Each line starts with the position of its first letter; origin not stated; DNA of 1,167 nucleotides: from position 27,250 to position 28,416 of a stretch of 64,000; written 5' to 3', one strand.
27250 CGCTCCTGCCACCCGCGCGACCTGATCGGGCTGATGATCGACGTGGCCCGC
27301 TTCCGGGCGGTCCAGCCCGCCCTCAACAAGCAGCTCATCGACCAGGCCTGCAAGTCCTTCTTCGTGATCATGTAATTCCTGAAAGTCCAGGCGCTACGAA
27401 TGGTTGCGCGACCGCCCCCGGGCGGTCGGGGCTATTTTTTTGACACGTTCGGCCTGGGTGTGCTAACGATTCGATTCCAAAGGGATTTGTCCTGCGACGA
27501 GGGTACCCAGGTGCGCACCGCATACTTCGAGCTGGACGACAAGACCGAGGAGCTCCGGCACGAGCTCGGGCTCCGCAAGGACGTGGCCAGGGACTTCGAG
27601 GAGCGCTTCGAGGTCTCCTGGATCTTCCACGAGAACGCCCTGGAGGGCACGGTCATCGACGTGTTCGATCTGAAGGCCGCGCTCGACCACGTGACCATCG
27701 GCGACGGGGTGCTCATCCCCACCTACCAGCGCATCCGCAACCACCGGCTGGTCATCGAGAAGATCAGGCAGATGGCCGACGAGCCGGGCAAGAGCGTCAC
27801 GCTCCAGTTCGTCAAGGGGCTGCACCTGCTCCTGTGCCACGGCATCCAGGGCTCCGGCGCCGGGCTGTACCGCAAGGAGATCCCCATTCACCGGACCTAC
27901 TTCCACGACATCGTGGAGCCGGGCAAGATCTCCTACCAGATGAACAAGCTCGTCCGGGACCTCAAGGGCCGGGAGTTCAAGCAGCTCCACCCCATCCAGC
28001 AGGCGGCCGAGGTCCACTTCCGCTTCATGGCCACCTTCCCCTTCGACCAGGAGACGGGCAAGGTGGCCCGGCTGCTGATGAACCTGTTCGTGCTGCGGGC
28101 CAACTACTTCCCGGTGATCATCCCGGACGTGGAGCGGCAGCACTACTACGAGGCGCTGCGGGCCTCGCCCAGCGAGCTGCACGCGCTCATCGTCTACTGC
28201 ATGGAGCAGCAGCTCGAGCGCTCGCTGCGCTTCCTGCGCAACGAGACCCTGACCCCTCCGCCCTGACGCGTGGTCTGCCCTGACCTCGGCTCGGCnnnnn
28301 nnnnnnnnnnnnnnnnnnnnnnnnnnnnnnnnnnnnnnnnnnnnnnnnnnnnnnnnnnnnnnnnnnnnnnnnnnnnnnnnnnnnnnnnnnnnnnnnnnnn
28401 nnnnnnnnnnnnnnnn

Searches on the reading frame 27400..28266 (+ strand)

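Call 46: search_protein_families(library=pfam, proteins=[window:27400-28266:+], max_evalue=0.0001)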
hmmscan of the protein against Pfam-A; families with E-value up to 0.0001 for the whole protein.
window:27400-28266:+ (288 aa): 1 family
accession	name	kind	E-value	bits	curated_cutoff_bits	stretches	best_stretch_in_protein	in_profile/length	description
PF02661.23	Fic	-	2.3e-11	44.8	24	1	133-230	2-92/93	Fic/DOC family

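Call 67: search_protein_families(library=ncbifam, proteins=[window:27400-28266:+], max_evalue=0.001)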
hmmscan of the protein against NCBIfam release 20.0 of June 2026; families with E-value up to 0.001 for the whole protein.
window:27400-28266:+ (288 aa): 0 families
